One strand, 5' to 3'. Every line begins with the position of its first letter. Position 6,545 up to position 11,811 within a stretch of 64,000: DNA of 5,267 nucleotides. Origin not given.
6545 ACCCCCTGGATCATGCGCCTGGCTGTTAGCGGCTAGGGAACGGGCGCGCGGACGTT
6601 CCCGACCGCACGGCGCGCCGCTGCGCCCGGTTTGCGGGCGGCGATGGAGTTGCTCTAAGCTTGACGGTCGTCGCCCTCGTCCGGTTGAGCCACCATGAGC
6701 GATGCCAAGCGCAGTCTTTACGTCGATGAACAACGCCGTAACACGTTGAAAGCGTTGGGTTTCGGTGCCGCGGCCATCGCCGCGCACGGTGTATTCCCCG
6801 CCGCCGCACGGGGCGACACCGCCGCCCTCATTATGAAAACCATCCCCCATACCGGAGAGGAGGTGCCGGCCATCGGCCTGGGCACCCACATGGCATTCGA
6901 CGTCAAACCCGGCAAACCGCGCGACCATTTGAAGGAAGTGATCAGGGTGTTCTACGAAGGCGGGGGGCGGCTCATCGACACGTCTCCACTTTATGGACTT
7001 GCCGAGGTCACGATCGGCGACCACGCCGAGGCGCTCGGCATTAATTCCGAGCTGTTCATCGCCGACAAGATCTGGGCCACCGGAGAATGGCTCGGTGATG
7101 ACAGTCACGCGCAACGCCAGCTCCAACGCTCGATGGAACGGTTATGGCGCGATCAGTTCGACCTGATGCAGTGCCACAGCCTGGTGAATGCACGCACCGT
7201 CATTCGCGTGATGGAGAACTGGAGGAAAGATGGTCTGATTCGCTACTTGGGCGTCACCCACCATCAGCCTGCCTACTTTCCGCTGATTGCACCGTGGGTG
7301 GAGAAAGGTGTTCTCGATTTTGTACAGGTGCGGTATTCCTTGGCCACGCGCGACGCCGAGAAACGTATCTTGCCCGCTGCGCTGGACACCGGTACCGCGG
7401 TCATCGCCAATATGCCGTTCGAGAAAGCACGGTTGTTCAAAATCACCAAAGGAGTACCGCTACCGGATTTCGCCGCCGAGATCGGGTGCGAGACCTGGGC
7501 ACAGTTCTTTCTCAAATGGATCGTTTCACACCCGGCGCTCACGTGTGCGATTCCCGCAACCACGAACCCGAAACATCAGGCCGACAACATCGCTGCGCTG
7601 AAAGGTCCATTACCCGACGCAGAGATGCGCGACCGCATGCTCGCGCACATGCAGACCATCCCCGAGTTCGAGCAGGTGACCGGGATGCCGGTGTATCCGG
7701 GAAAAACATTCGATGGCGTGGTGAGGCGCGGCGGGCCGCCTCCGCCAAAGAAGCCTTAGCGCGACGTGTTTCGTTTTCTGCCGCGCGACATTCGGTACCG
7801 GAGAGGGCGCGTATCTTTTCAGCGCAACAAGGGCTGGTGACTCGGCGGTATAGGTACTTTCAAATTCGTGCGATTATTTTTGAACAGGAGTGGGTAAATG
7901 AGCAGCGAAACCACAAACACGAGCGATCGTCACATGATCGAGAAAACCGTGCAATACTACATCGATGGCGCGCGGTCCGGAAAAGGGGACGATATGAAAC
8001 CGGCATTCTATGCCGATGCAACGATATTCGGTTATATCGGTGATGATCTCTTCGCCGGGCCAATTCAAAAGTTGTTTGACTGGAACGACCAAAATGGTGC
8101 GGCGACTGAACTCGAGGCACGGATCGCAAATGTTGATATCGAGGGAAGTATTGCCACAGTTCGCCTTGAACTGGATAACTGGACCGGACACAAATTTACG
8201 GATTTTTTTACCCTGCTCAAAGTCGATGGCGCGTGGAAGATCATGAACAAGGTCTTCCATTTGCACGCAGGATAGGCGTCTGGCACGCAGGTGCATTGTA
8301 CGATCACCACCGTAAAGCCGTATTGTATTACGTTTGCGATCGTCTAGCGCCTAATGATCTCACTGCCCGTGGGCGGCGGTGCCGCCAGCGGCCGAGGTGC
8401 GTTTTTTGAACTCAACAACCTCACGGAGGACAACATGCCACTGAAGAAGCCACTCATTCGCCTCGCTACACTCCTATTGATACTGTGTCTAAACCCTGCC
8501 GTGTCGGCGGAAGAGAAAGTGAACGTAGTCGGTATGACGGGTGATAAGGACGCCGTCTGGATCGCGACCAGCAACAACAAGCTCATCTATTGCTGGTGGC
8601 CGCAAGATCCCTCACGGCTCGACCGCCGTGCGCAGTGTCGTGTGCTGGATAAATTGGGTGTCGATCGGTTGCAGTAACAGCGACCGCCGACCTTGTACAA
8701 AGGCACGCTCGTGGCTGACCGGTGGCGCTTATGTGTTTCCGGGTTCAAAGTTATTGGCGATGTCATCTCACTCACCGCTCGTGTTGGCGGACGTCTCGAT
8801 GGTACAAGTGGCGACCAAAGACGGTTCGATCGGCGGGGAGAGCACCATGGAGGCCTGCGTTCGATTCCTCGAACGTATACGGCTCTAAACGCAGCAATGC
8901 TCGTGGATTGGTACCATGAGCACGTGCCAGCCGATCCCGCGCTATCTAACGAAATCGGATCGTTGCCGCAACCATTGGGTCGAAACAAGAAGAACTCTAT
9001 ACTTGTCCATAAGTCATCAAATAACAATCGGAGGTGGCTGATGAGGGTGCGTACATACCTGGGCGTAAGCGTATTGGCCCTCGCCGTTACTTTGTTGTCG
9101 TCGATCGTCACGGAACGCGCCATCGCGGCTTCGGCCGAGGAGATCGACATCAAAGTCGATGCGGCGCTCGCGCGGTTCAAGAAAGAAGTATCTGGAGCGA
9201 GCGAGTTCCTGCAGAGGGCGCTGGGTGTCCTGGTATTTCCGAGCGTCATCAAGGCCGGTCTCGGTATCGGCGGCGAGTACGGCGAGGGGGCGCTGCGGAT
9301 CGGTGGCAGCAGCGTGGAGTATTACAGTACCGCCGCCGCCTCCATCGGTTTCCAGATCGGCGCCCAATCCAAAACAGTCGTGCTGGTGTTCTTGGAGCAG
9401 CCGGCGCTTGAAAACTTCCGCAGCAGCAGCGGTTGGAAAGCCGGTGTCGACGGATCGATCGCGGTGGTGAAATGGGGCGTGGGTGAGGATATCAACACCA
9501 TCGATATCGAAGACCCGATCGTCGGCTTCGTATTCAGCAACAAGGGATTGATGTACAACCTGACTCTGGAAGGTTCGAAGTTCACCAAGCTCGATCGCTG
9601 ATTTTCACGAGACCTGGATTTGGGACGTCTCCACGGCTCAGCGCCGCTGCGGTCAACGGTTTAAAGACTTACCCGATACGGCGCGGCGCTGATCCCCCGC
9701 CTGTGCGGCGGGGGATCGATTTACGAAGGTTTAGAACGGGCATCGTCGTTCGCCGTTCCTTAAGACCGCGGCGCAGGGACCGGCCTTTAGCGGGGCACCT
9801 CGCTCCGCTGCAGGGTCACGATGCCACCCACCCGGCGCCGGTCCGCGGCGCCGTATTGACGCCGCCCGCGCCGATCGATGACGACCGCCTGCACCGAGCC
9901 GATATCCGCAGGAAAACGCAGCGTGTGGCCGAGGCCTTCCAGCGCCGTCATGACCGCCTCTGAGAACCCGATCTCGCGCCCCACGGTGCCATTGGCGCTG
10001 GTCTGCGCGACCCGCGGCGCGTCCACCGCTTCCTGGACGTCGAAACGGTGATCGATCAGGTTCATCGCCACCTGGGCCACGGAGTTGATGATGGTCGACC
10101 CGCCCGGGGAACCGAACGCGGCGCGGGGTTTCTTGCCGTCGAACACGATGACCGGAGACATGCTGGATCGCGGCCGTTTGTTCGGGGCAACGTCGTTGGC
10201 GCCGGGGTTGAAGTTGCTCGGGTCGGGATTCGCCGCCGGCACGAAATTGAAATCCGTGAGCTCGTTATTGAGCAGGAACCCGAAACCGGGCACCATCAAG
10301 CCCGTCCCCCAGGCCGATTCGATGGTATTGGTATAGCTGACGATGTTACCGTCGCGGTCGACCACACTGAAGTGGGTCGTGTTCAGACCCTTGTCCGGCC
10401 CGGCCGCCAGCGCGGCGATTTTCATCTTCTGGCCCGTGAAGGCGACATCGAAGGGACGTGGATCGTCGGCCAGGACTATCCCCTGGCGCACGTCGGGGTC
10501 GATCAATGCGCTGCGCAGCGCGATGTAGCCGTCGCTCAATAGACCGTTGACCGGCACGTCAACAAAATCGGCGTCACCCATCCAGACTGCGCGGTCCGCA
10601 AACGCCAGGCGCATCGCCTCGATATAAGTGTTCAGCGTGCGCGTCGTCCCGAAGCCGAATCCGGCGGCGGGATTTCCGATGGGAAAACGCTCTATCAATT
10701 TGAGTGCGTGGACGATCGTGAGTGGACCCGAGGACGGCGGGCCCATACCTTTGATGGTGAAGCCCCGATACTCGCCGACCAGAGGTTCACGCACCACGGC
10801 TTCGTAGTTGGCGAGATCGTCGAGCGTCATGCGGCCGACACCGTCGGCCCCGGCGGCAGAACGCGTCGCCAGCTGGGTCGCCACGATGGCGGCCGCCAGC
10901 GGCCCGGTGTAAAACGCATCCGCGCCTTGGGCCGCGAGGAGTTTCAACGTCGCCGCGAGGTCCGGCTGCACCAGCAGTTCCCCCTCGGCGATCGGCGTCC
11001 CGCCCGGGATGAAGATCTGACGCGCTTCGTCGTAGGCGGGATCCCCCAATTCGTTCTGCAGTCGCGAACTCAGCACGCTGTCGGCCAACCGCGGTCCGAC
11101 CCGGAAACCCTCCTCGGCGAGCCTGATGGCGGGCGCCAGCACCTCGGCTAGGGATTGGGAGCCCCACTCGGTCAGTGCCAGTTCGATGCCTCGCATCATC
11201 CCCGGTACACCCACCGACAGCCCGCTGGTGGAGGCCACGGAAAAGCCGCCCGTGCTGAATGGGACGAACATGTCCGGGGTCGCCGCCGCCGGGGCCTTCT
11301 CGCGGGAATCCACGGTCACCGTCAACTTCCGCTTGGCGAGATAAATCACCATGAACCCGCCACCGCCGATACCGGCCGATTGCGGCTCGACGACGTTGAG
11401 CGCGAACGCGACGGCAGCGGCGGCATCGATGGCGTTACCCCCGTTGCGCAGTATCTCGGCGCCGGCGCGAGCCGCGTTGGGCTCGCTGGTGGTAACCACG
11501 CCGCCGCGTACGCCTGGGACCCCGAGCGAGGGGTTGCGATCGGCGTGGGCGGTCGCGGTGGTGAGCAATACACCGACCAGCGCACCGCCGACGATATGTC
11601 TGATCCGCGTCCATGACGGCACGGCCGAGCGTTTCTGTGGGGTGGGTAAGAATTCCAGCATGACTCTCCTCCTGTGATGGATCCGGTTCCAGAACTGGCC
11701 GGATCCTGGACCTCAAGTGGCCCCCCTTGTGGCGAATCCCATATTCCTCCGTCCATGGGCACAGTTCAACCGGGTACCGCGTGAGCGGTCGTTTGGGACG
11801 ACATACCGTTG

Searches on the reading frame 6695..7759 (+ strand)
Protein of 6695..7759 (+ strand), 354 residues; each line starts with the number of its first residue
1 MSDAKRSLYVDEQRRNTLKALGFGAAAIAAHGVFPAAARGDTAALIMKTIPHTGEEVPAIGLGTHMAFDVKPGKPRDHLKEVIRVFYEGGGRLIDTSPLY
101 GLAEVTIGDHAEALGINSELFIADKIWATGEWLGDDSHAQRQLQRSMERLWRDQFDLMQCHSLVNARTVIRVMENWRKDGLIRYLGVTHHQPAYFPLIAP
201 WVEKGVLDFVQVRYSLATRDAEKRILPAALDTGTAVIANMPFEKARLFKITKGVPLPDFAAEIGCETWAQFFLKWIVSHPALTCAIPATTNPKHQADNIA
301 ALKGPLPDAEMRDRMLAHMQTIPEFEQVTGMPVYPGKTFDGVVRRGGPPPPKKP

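Call 94: search_protein_families(library=pfam, proteins=[window:6695-7759:+], max_evalue=0.0001)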
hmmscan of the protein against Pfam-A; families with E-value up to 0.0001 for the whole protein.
window:6695-7759:+ (354 aa): 1 family
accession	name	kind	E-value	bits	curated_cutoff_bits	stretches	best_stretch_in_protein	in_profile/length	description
PF00248.27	Aldo_ket_red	-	2.7e-30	105.9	24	1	60-312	2-284/291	Aldo/keto reductase family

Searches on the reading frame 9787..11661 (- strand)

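Call 94: search_protein_families(library=pfam, proteins=[window:9787-11661:-], max_evalue=0.0001)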
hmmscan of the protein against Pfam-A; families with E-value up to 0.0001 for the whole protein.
window:9787-11661:- (624 aa): 1 family
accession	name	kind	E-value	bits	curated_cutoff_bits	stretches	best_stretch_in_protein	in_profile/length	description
PF01019.26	G_glu_transpept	-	1.2e-147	493.3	27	1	69-612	2-512/512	Gamma-glutamyltranspeptidase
